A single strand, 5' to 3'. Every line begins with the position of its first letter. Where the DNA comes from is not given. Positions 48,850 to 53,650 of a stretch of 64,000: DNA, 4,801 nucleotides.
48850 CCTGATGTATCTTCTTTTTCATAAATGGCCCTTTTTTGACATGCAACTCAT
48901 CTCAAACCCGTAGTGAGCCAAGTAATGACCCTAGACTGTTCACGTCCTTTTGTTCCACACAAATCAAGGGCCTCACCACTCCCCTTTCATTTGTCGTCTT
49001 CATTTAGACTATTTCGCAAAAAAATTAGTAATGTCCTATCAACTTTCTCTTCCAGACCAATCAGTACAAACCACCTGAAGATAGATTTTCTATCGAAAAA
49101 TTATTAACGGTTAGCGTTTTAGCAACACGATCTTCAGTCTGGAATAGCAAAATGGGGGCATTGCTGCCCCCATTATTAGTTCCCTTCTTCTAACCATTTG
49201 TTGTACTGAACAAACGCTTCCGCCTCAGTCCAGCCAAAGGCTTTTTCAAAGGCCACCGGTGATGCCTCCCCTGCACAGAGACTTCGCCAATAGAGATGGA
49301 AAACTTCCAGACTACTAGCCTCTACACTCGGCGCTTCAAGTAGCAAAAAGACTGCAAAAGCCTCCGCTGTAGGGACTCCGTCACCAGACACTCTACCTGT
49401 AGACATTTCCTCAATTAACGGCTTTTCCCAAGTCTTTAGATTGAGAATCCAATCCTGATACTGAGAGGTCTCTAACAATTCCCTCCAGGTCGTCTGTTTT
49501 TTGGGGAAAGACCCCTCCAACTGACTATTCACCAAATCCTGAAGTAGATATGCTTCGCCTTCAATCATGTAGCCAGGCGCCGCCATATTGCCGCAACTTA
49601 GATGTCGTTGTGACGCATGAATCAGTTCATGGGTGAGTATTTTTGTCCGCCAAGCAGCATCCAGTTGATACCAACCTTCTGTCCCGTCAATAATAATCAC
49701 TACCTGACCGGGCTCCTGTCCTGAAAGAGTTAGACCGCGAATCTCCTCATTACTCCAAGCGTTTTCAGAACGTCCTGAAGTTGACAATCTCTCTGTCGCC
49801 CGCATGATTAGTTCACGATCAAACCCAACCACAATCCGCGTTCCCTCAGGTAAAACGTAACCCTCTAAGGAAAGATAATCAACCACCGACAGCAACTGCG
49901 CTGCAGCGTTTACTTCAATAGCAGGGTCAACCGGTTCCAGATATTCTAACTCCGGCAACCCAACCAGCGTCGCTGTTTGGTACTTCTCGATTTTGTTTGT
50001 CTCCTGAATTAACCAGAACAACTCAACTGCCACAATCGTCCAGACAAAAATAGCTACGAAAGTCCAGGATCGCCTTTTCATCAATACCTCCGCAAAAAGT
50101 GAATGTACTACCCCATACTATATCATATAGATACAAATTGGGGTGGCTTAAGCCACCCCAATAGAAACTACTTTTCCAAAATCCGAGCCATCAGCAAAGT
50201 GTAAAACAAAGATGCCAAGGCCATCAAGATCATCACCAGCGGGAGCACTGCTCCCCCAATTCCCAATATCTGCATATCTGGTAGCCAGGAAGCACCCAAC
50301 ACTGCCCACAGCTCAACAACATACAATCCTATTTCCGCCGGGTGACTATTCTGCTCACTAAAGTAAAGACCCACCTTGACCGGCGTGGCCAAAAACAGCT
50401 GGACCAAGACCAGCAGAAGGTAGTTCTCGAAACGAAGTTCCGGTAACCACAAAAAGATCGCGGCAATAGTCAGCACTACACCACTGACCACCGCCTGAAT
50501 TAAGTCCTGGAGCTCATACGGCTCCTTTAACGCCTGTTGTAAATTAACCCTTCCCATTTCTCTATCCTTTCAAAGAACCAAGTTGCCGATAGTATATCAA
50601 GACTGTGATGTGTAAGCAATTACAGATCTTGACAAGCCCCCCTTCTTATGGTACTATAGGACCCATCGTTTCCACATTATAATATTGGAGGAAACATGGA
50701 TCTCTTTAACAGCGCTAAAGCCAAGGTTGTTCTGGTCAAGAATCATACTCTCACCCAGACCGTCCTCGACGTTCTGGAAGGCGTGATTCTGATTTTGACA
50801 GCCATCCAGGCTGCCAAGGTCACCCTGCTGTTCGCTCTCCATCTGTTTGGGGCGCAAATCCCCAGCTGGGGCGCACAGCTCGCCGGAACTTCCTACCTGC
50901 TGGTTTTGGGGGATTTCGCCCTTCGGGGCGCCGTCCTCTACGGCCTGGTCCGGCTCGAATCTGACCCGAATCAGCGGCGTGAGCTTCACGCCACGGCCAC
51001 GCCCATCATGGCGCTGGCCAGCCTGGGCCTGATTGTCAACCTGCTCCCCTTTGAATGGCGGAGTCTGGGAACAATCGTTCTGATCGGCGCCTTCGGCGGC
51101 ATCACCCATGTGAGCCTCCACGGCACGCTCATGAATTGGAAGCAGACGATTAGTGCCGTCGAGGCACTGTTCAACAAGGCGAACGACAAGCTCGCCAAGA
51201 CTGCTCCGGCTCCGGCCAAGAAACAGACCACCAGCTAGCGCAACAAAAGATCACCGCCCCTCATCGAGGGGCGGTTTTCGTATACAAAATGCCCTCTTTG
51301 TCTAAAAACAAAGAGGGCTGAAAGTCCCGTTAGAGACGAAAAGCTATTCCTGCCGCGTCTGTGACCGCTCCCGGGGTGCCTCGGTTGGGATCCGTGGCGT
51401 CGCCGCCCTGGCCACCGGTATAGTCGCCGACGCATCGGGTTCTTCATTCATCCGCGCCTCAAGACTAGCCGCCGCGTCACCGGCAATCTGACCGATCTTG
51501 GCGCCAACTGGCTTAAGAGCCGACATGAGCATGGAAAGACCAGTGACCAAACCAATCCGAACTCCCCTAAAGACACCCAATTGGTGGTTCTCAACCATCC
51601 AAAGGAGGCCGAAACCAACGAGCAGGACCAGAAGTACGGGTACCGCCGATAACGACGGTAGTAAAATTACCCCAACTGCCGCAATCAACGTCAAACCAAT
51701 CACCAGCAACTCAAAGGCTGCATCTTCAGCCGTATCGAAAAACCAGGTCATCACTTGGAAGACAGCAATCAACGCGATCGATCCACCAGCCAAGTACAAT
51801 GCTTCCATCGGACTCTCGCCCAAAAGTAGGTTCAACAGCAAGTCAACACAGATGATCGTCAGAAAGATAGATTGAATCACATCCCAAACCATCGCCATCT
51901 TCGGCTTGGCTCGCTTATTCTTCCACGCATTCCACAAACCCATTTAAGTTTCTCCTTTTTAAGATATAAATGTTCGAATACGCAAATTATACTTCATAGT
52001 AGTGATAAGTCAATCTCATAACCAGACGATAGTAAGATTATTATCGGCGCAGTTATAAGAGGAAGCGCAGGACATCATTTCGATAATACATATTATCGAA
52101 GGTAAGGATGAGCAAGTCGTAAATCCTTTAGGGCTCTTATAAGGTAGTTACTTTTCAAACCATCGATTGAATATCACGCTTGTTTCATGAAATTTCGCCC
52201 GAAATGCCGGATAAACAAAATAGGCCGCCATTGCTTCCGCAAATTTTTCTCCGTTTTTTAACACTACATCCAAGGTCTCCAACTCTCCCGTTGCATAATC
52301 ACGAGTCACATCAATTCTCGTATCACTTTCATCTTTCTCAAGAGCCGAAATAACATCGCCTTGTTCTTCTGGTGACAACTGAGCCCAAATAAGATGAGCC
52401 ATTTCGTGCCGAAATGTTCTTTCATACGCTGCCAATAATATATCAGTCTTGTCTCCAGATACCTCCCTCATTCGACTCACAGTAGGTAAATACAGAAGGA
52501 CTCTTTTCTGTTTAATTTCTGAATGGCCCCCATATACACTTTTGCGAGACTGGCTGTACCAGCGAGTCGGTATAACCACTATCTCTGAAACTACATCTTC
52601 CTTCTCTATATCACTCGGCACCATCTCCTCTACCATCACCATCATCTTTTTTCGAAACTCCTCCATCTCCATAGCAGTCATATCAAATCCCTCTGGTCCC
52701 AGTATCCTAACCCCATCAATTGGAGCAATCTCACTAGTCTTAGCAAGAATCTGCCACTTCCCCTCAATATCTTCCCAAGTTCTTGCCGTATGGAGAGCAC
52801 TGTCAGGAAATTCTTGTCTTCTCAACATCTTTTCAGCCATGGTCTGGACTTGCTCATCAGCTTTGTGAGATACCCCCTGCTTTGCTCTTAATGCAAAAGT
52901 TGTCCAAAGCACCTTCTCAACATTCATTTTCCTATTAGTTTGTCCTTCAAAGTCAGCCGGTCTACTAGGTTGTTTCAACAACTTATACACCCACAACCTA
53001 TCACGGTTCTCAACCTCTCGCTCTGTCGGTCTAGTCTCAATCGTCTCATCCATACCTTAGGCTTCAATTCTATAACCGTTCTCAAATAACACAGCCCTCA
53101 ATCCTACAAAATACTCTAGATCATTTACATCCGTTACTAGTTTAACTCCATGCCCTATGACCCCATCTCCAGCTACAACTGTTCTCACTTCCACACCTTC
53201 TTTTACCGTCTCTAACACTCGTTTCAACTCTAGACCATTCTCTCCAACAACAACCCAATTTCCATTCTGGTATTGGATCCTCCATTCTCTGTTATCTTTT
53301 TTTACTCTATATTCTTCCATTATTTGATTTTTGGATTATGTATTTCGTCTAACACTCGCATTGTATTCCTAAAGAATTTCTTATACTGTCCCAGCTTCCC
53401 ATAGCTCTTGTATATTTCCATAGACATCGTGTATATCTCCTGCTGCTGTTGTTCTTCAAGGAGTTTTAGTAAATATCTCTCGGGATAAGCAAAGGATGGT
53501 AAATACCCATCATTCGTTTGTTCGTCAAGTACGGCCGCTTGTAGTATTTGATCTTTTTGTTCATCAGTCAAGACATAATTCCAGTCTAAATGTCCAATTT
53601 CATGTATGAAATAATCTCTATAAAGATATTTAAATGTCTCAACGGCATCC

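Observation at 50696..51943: GC-rich islet (~60% GC) encoding two convergent small polytopic membrane proteins with strong terminators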

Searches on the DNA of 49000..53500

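Call 24: search_rna_families(source=window, start=49000, end=53500, threshold=evalue, max_evalue=1)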
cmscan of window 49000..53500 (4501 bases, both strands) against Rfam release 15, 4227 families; matches with E-value up to 1: 0.
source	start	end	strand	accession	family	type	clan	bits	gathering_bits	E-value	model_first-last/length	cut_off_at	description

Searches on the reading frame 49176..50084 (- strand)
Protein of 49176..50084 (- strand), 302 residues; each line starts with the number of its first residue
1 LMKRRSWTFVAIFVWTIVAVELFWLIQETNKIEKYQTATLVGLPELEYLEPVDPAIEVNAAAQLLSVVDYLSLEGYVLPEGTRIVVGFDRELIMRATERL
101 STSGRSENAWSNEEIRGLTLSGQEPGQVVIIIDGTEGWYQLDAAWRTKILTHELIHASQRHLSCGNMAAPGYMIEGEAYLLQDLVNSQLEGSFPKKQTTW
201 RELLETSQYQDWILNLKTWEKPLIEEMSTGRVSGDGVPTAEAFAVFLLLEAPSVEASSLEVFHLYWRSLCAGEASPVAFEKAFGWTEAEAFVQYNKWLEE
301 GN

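Call 7: search_protein_families(library=pfam, proteins=[window:49176-50084:-], max_evalue=0.1)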
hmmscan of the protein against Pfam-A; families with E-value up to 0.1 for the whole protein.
window:49176-50084:- (302 aa): 0 families

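Call 8: search_protein_families(library=ncbifam, proteins=[window:49176-50084:-], max_evalue=0.1)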
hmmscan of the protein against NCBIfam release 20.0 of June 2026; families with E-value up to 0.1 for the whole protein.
window:49176-50084:- (302 aa): 0 families

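Call 53: search_protein_families(library=phrogs, proteins=[window:49176-50084:-], max_evalue=0.1)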
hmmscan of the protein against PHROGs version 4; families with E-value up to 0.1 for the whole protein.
window:49176-50084:- (302 aa): 1 family
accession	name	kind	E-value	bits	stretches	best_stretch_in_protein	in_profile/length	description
phrog_1365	-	unknown function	0.026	15.5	1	77-187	10-111/127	-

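Call 54: search_protein_families(library=padloc, proteins=[window:49176-50084:-], max_evalue=0.1)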
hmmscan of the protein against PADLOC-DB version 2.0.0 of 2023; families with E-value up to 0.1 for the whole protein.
window:49176-50084:- (302 aa): 0 families
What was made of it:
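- On Horizontally acquired genomic island: No Pfam, PHROG or PADLOC hit was found in 49176-54471 (calls 7, 53, 54).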

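Call 78: find_encoding_contigs(protein=window:49176-50081:-, flank=10000, max_places=10)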
Protein window:49176-50081:- (301 aa): no gene with exactly this product is on record in the collection.

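Call 118: search_protein_families(library=pfam, proteins=[L084:3-431:-], max_evalue=0.01)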
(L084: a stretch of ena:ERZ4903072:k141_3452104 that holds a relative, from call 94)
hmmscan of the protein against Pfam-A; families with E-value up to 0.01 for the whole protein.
L084:3-431:- (143 aa): 0 families

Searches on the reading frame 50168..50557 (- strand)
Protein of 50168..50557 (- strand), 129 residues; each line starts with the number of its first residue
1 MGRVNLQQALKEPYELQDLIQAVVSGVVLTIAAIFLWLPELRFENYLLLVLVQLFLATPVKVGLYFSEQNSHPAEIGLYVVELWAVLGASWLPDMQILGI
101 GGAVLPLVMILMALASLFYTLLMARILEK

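Call 7: search_protein_families(library=pfam, proteins=[window:50168-50557:-], max_evalue=0.1)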
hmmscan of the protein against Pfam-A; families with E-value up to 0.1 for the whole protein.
window:50168-50557:- (129 aa): 0 families

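Call 8: search_protein_families(library=ncbifam, proteins=[window:50168-50557:-], max_evalue=0.1)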
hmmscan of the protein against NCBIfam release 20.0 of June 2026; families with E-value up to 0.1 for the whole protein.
window:50168-50557:- (129 aa): 0 families

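Call 53: search_protein_families(library=phrogs, proteins=[window:50168-50557:-], max_evalue=0.1)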
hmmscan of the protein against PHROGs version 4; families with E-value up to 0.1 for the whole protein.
window:50168-50557:- (129 aa): 0 families

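Call 54: search_protein_families(library=padloc, proteins=[window:50168-50557:-], max_evalue=0.1)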
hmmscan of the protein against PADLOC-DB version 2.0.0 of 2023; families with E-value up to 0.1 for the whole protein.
window:50168-50557:- (129 aa): 0 families

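Call 77: find_encoding_contigs(protein=window:50168-50557:-, flank=10000, max_places=10)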
Protein window:50168-50557:- (129 aa): no gene with exactly this product is on record in the collection.

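Call 118: search_protein_families(library=pfam, proteins=[L084:3-431:-], max_evalue=0.01)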
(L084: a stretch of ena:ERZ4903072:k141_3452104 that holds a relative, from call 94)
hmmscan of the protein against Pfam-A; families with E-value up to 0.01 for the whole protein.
L084:3-431:- (143 aa): 0 families

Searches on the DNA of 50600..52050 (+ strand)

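Call 14: search_dna_similar(query=window:50600-52050:+, collection=phages, mode=distant)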
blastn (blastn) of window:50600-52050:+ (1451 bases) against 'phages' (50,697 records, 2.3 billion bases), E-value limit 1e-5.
No match.

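Call 15: search_dna_similar(query=window:50600-52050:+, collection=plasmids, mode=distant)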
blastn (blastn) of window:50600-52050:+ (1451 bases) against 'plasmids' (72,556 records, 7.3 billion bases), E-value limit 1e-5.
No match.

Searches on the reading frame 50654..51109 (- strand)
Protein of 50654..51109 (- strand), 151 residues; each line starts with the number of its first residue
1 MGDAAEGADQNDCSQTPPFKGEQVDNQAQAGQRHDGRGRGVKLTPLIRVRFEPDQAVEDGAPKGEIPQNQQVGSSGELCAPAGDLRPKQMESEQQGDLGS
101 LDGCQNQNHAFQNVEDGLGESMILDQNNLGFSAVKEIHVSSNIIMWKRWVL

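Call 92: list_cluster_members(proteins=[window:50654-51109:-, window:50696-51238:+, window:50168-50557:-, window:52148-53053:-, window:53320-54471:-, window:49176-50081:-, L082:332-721:-])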
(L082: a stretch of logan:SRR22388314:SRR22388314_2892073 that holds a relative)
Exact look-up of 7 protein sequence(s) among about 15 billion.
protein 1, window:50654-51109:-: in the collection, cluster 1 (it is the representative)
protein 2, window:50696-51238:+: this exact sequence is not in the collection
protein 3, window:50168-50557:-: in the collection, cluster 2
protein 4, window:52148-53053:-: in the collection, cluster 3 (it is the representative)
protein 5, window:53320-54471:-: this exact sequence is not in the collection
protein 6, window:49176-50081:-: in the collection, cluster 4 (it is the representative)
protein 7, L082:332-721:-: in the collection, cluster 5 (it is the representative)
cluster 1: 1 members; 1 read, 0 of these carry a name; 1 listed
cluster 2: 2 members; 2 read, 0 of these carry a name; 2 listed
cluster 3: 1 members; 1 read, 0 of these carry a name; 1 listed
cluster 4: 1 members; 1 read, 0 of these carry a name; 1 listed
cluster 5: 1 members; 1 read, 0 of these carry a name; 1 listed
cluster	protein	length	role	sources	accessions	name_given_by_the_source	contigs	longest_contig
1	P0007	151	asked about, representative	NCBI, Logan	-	-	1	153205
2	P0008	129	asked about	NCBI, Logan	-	-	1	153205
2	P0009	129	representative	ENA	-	-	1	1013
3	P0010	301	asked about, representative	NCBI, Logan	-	-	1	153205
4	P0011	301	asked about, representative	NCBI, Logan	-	-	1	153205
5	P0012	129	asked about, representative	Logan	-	-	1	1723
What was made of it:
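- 50696..51238 (+): ORF180, the real but publicly unannotated gene for a small helical membrane protein (about 4 TM). GC is 0.59 and GC3 is 0.75. Third positions are A 0.07, C 0.42, G 0.32. Its exact sequence is not in the protein collection (call 92).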

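Call 94: find_encoding_contigs(protein=P0009, flank=5000)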
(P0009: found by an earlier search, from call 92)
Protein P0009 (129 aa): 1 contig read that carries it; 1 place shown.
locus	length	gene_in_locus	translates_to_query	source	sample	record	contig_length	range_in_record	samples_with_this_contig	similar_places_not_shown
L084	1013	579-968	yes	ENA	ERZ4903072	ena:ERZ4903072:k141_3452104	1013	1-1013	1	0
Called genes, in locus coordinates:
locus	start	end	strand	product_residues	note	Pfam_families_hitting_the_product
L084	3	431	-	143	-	?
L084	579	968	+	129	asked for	-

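Call 118: search_protein_families(library=pfam, proteins=[L084:3-431:-], max_evalue=0.01)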
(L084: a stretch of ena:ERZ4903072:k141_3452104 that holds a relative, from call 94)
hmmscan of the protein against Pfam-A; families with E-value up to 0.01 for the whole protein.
L084:3-431:- (143 aa): 0 families
